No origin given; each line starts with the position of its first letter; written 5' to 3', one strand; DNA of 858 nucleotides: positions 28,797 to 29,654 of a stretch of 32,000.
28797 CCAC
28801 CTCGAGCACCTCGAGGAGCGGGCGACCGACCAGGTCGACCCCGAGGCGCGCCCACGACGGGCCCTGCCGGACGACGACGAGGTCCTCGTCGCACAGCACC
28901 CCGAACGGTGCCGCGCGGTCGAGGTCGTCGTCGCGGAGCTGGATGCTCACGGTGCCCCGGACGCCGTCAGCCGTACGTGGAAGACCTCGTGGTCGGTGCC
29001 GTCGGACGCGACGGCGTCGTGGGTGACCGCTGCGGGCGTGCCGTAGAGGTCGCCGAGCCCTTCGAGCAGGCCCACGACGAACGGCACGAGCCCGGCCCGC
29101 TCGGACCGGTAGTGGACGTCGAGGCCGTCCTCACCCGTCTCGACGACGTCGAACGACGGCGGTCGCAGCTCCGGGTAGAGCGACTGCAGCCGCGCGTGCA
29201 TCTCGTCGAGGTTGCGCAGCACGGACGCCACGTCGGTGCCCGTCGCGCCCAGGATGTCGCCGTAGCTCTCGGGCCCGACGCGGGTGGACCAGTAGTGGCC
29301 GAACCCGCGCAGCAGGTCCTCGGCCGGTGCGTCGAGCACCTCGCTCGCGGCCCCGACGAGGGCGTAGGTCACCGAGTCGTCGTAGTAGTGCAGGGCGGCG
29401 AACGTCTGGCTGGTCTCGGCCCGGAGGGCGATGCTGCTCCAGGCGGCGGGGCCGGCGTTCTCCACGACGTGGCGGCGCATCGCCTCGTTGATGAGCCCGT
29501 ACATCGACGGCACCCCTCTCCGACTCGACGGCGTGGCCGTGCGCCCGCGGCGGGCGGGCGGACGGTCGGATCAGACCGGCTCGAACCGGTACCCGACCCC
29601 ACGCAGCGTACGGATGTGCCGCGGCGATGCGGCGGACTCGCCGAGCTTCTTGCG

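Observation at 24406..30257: Complete cytoplasmic H-NOX-headed phosphorelay (OmpR regulator, H-NOX, HNOBA kinase, GAF hybrid kinase, Hpt) in a high-GC actinobacterial context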

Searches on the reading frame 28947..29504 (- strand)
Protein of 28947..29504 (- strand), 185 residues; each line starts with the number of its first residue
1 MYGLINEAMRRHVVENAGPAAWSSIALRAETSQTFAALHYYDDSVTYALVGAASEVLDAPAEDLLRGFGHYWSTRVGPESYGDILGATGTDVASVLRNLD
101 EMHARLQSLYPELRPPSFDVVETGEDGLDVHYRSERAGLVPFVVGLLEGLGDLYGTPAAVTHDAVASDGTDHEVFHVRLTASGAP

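Call 3: search_protein_families(library=pfam, proteins=[window:28947-29504:-], max_evalue=0.01)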
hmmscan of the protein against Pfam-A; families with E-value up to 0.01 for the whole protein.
window:28947-29504:- (185 aa): 1 family
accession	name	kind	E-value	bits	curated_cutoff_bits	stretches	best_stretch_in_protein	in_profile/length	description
PF07700.20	HNOB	-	1.1e-39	136.4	25.5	1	2-162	1-163/163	Haem-NO-binding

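Call 5: find_homologous_proteins(query=window:28947-29504:-)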
Query window:28947-29504:- (185 aa): 398 proteins with E <= 0.001 among 1133 candidates; the best 120 are listed.
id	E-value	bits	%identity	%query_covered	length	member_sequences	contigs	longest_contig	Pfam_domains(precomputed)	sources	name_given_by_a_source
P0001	2.3e-108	378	93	100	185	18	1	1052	PF07700.21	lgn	-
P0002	1.5e-104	366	90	100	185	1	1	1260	PF07700.21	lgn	-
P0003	2.0e-104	365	93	96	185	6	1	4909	PF07700.21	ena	-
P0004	8.7e-104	363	90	99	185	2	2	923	PF07700.21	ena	-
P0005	1.2e-103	363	92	97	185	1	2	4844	PF07700.21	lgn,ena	-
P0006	1.6e-103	363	90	100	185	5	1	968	PF07700.21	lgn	-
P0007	4.1e-100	351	89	97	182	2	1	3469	PF07700.21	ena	-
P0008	4.1e-98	345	85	99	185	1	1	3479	PF07700.21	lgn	-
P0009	1.0e-97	344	84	99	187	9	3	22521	PF07700.21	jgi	jgi:hypothetical protein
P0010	1.7e-96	340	86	97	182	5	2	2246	PF07700.21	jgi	-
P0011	5.9e-93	328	83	99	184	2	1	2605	PF07700.21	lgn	-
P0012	1.1e-87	311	78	99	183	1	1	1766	PF07700.21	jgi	jgi:hypothetical protein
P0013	9.5e-86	305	77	97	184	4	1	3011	PF07700.21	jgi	-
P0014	5.4e-84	299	79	96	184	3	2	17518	PF07700.21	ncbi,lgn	ncbi:MAG: heme NO-binding domain-containing protein [Candidatus Nanopelagicales bacterium]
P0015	5.9e-84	299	77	98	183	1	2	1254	PF07700.21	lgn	-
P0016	8.5e-83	295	79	95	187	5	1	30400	PF07700.21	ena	-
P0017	5.4e-81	289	75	99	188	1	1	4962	PF07700.21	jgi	jgi:hypothetical protein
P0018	1.4e-79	285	71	99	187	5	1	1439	PF07700.21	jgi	jgi:hypothetical protein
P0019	8.3e-78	279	72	97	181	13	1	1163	PF07700.21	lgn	-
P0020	1.0e-77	278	70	97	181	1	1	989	PF07700.21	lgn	-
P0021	2.8e-77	277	70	97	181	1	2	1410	PF07700.21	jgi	jgi:hypothetical protein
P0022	4.9e-77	276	72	97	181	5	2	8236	PF07700.21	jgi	jgi:hypothetical protein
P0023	5.6e-77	276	69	99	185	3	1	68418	PF07700.21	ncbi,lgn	-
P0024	6.0e-76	273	71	97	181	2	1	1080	PF07700.21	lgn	-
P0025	9.3e-76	272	72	97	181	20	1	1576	PF07700.21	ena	-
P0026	1.5e-75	271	69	100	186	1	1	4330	PF07700.21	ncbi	-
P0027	5.7e-75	269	70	97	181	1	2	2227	PF07700.21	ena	-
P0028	1.3e-74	268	68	97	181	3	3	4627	PF07700.21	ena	-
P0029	2.5e-74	267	70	97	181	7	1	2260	PF07700.21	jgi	-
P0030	4.7e-74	266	69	97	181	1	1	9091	PF07700.21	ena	-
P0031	6.2e-74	266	71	95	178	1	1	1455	PF07700.21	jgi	jgi:hypothetical protein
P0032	7.8e-74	266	70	97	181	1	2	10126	PF07700.21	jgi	jgi:hypothetical protein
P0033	1.8e-73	265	70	97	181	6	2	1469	PF07700.21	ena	-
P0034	1.9e-73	264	70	97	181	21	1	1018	PF07700.21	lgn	-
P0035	2.2e-73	264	71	95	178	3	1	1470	PF07700.21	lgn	-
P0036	2.9e-73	264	70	95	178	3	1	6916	PF07700.21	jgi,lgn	jgi:hypothetical protein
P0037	5.5e-73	263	69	97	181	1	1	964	PF07700.21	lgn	-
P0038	7.7e-73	263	68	97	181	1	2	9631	PF07700.21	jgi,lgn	-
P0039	8.9e-73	262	70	97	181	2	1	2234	PF07700.21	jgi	jgi:hypothetical protein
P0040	1.0e-72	262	67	97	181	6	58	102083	PF07700.21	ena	-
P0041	1.0e-72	262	69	95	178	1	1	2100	PF07700.21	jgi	jgi:hypothetical protein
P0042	6.2e-72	260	68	97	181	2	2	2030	PF07700.21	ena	-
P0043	6.2e-72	260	68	97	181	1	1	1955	PF07700.21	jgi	jgi:hypothetical protein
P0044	7.6e-72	259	69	97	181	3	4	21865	PF07700.21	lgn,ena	-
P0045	1.4e-71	258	68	97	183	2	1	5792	PF07700.21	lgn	-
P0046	4.0e-71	257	71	89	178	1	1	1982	PF07700.21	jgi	jgi:hypothetical protein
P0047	5.0e-71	257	68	97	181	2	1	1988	PF07700.21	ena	-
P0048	5.1e-71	257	69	97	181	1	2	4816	PF07700.21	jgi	jgi:hypothetical protein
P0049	1.5e-70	255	70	95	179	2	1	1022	PF07700.21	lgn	-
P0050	2.4e-70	254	68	95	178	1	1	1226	PF07700.21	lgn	-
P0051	6.1e-70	253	67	96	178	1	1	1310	PF07700.21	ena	-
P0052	1.1e-69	252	66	97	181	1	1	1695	PF07700.21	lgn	-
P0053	1.6e-69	252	69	97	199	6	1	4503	PF07700.21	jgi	jgi:hypothetical protein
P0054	2.2e-69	251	68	95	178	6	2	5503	PF07700.21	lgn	-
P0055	2.7e-69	251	68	95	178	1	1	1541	PF07700.21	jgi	jgi:hypothetical protein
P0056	3.9e-69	250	69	95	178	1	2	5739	PF07700.21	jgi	jgi:hypothetical protein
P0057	6.3e-69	250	65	97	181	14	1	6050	PF07700.21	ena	-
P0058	1.2e-68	249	67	95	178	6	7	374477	PF07700.21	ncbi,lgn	ncbi:MAG: heme NO-binding domain-containing protein [Candidatus Nanopelagicales bacterium]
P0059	5.3e-68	247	66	97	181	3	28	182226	PF07700.21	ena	-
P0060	1.9e-67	245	68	93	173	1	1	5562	PF07700.21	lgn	-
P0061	2.2e-67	245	66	97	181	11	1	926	PF07700.21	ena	-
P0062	3.3e-67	244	64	97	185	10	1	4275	PF07700.21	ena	-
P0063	5.2e-67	244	65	97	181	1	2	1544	PF07700.21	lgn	-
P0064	5.0e-66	240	65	97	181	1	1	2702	PF07700.21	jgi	jgi:Haem-NO-binding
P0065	2.3e-65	238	63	97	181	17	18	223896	PF07700.21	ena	-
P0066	2.7e-65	238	65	98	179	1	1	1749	PF07700.21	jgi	jgi:hypothetical protein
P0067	2.8e-65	238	64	97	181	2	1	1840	PF07700.21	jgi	-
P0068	2.9e-65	238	66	96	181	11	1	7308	PF07700.21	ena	-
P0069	6.0e-64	234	64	97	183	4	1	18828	PF07700.21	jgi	jgi:hypothetical protein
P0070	1.4e-62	229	72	79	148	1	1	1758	PF07700.21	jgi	jgi:hypothetical protein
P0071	7.5e-62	227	60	97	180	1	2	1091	PF07700.21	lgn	-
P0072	1.6e-61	226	59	97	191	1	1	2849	PF07700.21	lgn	-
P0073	1.7e-61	226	67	88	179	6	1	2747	PF07700.21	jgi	jgi:hypothetical protein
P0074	6.1e-59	217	58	97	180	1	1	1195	PF07700.21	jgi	jgi:hypothetical protein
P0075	2.4e-58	215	58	97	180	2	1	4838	PF07700.21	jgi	-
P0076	3.0e-58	215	59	97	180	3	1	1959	PF07700.21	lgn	-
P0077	1.1e-57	213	57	96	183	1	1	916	PF07700.21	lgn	-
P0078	1.3e-57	213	58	97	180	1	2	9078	PF07700.21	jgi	jgi:hypothetical protein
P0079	4.3e-57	211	58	96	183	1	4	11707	PF07700.21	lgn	-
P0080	8.5e-57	210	58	97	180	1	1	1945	PF07700.21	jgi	jgi:hypothetical protein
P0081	2.3e-56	209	57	96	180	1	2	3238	PF07700.21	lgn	-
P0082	3.2e-56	208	57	97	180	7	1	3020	PF07700.21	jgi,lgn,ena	-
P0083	1.1e-55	207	56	96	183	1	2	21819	PF07700.21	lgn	-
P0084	1.3e-55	206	59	97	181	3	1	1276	PF07700.21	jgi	-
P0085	1.6e-55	206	57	96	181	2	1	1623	PF07700.21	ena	-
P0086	3.3e-55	205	58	96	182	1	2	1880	PF07700.21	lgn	-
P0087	4.2e-53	198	53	97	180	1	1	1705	PF07700.21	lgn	-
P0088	1.3e-52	197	52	96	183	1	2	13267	PF07700.21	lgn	-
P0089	2.1e-52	196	54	97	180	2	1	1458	PF07700.21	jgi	jgi:Haem-NO-binding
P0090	7.8e-52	194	55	96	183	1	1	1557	PF07700.21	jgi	jgi:predicted hydrocarbon binding protein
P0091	2.0e-51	193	57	96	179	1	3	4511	PF07700.21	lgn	-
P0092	9.6e-51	191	53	96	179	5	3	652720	PF07700.21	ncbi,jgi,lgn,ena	jgi:hypothetical protein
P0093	3.1e-50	189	72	64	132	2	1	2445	PF07700.21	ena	-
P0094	9.5e-50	187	56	96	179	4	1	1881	PF07700.21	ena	-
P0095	1.4e-45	174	49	97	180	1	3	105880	PF07700.21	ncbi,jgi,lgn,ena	ncbi:MAG: heme NO-binding domain-containing protein [Actinomycetes bacterium]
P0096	2.6e-45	173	46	98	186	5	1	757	PF07700.21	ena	-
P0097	5.4e-45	172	46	97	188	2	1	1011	PF07700.21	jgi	jgi:hypothetical protein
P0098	6.7e-45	171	63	70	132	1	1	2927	PF07700.21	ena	-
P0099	1.6e-44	170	46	98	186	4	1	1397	PF07700.21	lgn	-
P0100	5.8e-44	168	87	50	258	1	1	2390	PF07700.21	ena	-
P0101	9.9e-44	168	50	97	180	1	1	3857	PF07700.21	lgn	-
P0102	1.9e-43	167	49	98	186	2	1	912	PF07700.21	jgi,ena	-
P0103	2.2e-43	167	45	99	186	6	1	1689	PF07700.21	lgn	-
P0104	4.7e-43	165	47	99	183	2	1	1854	PF07700.21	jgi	-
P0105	1.1e-42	164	44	96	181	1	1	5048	PF07700.21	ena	-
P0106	2.0e-42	163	46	96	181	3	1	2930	PF07700.21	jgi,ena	-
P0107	3.6e-42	163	45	98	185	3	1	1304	PF07700.21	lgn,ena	-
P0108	3.8e-42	163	46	96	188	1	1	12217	PF07700.21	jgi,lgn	jgi:hypothetical protein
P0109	3.8e-42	162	47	96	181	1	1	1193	PF07700.21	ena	-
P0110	4.0e-42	162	46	96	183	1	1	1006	PF07700.21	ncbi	-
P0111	5.9e-42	162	46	96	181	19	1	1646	PF07700.21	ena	-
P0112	1.5e-41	161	46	99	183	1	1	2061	PF07700.21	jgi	jgi:hypothetical protein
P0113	1.6e-41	160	45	97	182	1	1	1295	PF07700.21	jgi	-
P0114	1.6e-41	160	45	97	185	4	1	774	PF07700.21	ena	-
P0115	2.1e-41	160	44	96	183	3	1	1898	PF07700.21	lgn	-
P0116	2.1e-41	160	46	100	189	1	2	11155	PF07700.21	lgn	-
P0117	2.4e-41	160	47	96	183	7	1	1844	PF07700.21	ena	-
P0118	3.0e-41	160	48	87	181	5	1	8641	PF07700.21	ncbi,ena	-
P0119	3.4e-41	159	46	96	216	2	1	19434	PF07700.21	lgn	-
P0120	3.5e-41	159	44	97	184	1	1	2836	PF07700.21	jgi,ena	-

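Call 8: find_related_loci(query=window:28947-29504:-, collection=genome_contigs, flank=10000)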
Query window:28947-29504:- (185 aa) in genome_contigs; peptide patterns used: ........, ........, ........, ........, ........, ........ (x = any residue, [..] = any of these).
37 stretches matched a pattern; 7 encode a relative of the query (tblastn E <= 1e-3); 7 distinct loci.
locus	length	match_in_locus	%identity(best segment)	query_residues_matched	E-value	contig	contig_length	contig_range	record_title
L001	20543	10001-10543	93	1-181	1e-110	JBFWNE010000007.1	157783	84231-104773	MAG: Candidatus Nanopelagicales bacterium isolate CA_2019_TPBF_105 NODE_952_length_157783_cov_7.851132_TPBF, whole genom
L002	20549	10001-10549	85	1-183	1e-102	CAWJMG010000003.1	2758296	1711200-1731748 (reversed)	MAG: uncultured Actinomycetes bacterium isolate MFD02832.bin.1.159 genome assembly, contig: contig_7793, whole genome sh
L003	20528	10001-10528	79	1-177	2e-87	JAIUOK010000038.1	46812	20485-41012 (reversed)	MAG: Actinomycetota bacterium isolate NANO1 spades-bin.50~NODE_1430_length_46812_cov_1.5212, whole genome shotgun sequen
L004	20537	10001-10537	64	1-179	1e-73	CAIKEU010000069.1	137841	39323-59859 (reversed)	uncultured bacterium isolate Umea2p1_bin-0293 genome assembly, contig: bin-0293:069/106, whole genome shotgun sequence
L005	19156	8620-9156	64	1-179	4e-72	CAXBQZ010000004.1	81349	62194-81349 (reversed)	MAG TPA_asm: uncultured bacterium isolate SRR1793862_binner23_Refined_12 genome assembly, contig: ERZ2944670.7, whole ge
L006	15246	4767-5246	46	1-160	2e-45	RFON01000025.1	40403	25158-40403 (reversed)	MAG: Planctomycetota bacterium isolate WB4_1_1472 contig_100_24, whole genome shotgun sequence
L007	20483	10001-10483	48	1-160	3e-42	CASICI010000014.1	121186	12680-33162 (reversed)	MAG: uncultured Phycisphaerales bacterium isolate FRAM_WSC20_S10_BML_bin_65_1 genome assembly, contig: FRAM_WSC20_S10_BM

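Call 14: search_protein_families(library=pfam, proteins=[L004:12977-13510:+, L005:11587-12120:+, L004:13486-15228:+, L004:10552-12960:+], max_evalue=0.01)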
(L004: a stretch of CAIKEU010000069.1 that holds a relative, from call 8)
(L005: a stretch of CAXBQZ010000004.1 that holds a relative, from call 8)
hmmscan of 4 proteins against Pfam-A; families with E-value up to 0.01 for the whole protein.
L004:12977-13510:+ (178 aa): 2 families
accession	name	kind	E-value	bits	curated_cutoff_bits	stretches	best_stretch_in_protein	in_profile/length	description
PF07700.20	HNOB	-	5.1e-35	121.2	25.5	1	2-159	1-162/163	Haem-NO-binding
PF02830.23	V4R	-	8.5e-09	35.8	31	1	129-176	12-61/62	V4R domain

L005:11587-12120:+ (178 aa): 2 families
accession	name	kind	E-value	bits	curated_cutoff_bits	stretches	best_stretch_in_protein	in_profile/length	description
PF07700.20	HNOB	-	1.3e-33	116.7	25.5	1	2-159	1-162/163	Haem-NO-binding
PF02830.23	V4R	-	1.8e-08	34.8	31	1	132-176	16-61/62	V4R domain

L004:13486-15228:+ (581 aa): 2 families
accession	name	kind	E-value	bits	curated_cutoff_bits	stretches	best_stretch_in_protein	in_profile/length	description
PF00072.30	Response_reg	-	5e-25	88.3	30.2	1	453-567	1-110/111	Response regulator receiver domain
PF13185.12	GAF_2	-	3.8e-05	24.4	28.6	1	66-209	4-136/136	GAF domain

L004:10552-12960:+ (803 aa): 11 families
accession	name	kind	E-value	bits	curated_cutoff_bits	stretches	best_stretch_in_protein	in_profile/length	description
PF02518.31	HATPase_c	-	2.7e-27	95.8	26.4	1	546-657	1-110/111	Histidine kinase-, DNA gyrase B-, and HSP90-like ATPase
PF00512.31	HisKA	-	2.4e-19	69.6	26.9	1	434-499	1-66/66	His Kinase A (phospho-acceptor) domain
PF08447.18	PAS_3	-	8.4e-19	68.1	25.6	1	194-276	3-85/89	PAS fold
PF00072.30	Response_reg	-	2.3e-18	66.8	30.2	1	682-794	2-109/111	Response regulator receiver domain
PF07701.20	HNOBA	-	3.1e-13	50.2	23.4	2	93-174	127-204/216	Heme NO binding associated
PF13426.13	PAS_9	-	8.2e-11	42.5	27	1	194-284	15-103/103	PAS domain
PF08448.16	PAS_4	-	2e-08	34.9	23.1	1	193-285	18-108/110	PAS fold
PF13188.13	PAS_8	-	2.1e-06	27.8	21.8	0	169-225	2-54/65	PAS domain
PF00989.32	PAS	-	2.4e-06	28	22.6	1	194-282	25-113/113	PAS fold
PF12860.13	PAS_7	-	0.0037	17.8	27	0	303-417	1-113/115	PAS fold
PF13581.12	HATPase_c_2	-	0.0059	17.1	27.4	0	558-631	39-109/127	Histidine kinase-like ATPase domain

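Call 15: search_solved_structures(query=window:28947-29504:-, show_alignments=4, max_evalue=0.001)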
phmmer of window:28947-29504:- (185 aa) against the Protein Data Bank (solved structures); distinct sequences matched with E-value up to 0.001: 19.
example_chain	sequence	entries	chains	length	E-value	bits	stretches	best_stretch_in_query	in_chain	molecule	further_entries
4iae_A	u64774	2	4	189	1.1e-45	159.3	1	1-180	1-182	Alr2278 protein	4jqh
4iah_A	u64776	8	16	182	1.8e-45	158.6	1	1-178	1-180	Alr2278 protein | H-NOX domain protein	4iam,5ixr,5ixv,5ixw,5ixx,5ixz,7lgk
2o09_A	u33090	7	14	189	3.8e-45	157.5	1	1-180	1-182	Alr2278 protein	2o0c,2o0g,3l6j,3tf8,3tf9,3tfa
6mx5_A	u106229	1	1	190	4.2e-45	157.4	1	1-179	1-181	Alr2278 protein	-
3tff_A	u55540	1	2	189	2.6e-44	154.8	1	1-180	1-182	Alr2278 protein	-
3tfd_A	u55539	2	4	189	2.6e-44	154.8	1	1-180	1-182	Alr2278 protein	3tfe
3tfg_A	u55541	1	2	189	1.8e-43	152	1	1-180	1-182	Alr2278 protein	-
6dxi_A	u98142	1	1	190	2.8e-43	151.4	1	1-179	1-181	H-NOX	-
5mnw_A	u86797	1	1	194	5e-27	98.5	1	1-175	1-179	Guanylate cyclase soluble subunit beta-1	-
6jt0_B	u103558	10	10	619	6.3e-26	94.9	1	1-173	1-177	Guanylate cyclase soluble subunit beta-1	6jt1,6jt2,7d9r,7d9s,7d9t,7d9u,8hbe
6pas_B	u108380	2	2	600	2.8e-22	83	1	1-175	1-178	Soluble guanylyl cyclase beta-1 subunit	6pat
9oxn_B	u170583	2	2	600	3.9e-22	82.6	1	1-175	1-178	Guanylate cyclase soluble subunit beta-1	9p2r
6ocv_A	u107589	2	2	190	3.8e-08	36.9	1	33-183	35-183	Heme NO binding domain protein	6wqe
6bde_A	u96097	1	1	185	3e-07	34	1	33-172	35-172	2,4-dihydroxyhept-2-ene-1,7-dioic acid aldolase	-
4u99_A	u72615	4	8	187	3.4e-07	33.9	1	1-178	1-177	NO-binding heme-dependent sensor protein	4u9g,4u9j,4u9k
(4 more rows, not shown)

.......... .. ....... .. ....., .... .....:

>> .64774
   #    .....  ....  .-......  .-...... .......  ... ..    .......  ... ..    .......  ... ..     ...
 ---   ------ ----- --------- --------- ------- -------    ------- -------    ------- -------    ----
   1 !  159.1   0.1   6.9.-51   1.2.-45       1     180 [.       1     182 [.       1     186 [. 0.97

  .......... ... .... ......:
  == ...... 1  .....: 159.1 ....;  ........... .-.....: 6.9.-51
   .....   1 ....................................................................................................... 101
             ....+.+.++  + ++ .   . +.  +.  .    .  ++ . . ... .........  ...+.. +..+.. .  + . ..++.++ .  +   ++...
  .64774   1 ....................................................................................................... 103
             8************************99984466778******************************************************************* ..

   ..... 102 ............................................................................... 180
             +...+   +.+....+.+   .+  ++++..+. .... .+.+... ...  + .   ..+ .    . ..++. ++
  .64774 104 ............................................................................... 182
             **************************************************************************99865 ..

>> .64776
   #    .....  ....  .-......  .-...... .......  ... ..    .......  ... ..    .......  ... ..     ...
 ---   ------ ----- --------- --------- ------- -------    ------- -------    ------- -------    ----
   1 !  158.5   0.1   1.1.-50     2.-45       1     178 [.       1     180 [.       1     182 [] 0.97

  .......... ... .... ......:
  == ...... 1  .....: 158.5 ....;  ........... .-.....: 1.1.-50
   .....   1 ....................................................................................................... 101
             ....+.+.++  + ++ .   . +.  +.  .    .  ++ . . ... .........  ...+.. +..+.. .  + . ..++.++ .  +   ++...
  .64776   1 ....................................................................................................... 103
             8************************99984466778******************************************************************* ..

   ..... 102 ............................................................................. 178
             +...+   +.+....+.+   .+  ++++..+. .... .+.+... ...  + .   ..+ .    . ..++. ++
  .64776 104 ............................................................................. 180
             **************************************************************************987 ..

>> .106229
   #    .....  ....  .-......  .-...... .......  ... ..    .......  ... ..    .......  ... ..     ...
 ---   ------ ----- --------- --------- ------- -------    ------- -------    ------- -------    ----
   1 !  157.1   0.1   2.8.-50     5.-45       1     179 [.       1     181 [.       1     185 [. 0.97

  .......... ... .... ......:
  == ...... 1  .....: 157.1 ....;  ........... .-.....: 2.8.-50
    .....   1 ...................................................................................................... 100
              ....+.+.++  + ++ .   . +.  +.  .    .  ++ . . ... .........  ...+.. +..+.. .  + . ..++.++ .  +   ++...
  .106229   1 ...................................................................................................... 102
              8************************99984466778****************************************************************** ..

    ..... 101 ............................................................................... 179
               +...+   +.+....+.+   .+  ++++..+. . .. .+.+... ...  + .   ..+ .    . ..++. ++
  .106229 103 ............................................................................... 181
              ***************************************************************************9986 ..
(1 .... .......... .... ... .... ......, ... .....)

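Call 30: find_encoding_contigs(protein=window:28947-29504:-, flank=3000, max_places=3)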
Protein window:28947-29504:- (185 aa): no gene with exactly this product is on record in the collection.

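Call 32: find_encoding_contigs(protein=P0092, flank=10000, max_places=1)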
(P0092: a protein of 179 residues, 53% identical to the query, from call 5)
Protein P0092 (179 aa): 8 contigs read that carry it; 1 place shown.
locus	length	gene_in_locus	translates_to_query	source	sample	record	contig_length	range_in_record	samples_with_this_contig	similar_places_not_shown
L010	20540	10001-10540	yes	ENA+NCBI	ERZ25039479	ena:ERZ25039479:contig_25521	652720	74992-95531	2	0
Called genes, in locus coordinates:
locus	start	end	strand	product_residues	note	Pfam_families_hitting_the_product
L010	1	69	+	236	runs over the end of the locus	-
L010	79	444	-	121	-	-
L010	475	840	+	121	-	PF03992:ABM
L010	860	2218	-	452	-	-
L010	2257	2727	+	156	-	PF04248:NTP_transf_9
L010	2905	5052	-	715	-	PF08448:PAS_4, PF08447:PAS_3, PF13185:GAF_2, PF00990:GGDEF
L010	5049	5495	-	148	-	-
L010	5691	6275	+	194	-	PF13487:HD_5, PF01966:HD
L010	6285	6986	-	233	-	PF00072:Response_reg, PF00486:Trans_reg_C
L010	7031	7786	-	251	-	PF02811:PHP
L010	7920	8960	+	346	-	PF00072:Response_reg, PF02585:PIG-L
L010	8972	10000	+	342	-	PF21360:PylC-like_N, PF02655:ATP-grasp_3, PF02786:CPSase_L_D2 (faint), PF15632:ATPgrasp_Ter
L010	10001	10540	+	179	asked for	PF07700:HNOB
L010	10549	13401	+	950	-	PF07701:HNOBA (weak), PF08448:PAS_4 (faint), PF00989:PAS (faint), PF08447:PAS_3, PF00512:HisKA, PF02518:HATPase_c, PF00072:Response_reg, PF01627:Hpt, +1 more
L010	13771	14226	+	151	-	-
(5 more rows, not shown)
